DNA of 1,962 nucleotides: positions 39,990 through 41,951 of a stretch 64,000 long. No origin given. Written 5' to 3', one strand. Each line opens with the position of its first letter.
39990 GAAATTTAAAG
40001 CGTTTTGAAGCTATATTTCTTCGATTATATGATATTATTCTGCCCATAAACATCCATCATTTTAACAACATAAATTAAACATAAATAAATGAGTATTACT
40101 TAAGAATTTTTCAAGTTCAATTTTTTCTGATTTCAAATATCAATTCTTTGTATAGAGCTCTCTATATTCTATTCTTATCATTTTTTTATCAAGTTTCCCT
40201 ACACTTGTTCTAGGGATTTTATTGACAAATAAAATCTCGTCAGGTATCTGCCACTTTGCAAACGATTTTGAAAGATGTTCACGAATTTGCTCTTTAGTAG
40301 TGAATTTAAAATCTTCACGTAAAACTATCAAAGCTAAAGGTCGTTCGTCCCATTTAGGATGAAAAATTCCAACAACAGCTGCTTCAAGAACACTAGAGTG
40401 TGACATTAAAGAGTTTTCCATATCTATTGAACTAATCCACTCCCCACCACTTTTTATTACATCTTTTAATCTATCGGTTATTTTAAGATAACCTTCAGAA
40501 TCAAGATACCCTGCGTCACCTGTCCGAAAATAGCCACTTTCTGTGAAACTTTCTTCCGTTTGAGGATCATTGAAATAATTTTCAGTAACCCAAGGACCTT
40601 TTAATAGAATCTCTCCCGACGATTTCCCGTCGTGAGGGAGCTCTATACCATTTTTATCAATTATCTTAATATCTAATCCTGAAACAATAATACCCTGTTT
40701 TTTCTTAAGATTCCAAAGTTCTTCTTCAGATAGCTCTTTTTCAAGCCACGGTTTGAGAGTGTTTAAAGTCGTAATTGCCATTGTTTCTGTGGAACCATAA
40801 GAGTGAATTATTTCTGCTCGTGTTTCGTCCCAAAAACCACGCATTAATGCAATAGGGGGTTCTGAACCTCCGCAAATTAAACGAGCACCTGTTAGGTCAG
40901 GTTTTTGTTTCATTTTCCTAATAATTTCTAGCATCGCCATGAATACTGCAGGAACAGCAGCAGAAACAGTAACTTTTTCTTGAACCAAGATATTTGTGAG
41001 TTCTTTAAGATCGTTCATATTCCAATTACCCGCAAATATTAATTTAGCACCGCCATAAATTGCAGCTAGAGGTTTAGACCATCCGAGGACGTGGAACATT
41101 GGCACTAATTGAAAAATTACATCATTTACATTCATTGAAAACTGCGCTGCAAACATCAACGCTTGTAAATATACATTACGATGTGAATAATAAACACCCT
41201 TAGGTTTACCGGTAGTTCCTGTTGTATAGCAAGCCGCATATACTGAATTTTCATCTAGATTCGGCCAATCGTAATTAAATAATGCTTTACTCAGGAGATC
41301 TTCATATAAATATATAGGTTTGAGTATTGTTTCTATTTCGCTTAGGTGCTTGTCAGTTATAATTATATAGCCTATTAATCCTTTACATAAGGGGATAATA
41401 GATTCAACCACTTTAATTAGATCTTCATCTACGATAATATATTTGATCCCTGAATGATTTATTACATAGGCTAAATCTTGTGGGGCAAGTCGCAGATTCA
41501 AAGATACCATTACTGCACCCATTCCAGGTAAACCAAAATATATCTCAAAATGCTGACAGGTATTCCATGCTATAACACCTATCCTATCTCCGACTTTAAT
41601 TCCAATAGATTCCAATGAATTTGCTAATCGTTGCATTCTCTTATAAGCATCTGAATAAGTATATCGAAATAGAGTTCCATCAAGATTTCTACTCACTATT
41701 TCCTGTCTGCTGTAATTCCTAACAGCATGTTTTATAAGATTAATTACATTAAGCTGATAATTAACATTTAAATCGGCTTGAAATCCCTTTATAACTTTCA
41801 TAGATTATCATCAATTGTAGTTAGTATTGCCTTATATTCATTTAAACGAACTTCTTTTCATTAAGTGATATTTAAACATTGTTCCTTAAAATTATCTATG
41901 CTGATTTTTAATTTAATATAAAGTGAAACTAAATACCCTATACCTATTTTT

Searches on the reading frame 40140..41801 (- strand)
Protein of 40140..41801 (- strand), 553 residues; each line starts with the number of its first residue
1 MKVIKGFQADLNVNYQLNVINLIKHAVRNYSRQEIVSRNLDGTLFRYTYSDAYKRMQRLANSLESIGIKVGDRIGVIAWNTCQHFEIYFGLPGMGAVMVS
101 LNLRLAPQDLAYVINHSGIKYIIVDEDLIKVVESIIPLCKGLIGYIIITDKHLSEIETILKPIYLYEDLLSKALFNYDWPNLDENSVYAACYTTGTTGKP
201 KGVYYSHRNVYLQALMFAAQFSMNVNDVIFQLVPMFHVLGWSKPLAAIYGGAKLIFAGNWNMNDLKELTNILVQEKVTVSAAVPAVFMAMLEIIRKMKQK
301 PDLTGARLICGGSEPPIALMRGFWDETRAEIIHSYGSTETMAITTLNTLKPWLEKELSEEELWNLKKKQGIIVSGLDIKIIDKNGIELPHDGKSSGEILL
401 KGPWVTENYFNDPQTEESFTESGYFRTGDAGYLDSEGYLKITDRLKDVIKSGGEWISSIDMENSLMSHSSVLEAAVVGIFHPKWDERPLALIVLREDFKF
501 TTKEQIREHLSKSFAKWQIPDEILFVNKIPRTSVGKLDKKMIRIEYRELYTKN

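Call 48: search_protein_families(library=pfam, proteins=[window:40140-41801:-], max_evalue=0.00001)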
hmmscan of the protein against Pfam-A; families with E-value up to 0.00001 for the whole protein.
window:40140-41801:- (553 aa): 2 families
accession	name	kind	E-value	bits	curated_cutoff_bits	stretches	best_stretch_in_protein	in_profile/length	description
PF00501.34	AMP-binding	-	9.5e-75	252.2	29.9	1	27-410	5-384/384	AMP-binding enzyme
PF13193.12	AMP-binding_C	-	6.1e-17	62.7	24.5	1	461-536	2-76/76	AMP-binding enzyme C-terminal domain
